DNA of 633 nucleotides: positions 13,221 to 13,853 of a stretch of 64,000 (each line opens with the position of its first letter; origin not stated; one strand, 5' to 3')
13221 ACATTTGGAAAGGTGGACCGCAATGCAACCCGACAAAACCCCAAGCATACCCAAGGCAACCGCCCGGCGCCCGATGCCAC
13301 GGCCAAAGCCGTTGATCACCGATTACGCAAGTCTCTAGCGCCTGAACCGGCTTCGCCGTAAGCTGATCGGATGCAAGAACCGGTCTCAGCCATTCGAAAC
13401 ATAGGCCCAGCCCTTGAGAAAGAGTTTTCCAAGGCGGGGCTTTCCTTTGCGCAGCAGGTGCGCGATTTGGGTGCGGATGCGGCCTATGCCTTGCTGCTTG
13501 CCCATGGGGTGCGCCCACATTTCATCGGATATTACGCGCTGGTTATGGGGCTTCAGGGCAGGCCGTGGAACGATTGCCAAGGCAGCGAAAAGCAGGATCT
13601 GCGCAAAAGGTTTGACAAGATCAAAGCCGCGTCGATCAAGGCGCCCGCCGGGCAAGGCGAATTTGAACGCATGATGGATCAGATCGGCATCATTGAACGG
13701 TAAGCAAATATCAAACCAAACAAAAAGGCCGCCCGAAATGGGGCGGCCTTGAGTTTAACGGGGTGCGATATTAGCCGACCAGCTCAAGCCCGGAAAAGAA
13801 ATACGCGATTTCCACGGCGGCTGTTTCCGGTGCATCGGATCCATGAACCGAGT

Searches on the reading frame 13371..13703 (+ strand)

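Call 79: search_protein_families(library=pfam, proteins=[window:13371-13703:+], max_evalue=0.001)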
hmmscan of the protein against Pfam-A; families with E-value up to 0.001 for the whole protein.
window:13371-13703:+ (110 aa): 1 family
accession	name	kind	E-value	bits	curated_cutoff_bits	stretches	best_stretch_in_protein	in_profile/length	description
PF04994.19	TfoX_C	-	5.4e-14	52.5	23.1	1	2-79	2-79/81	TfoX C-terminal domain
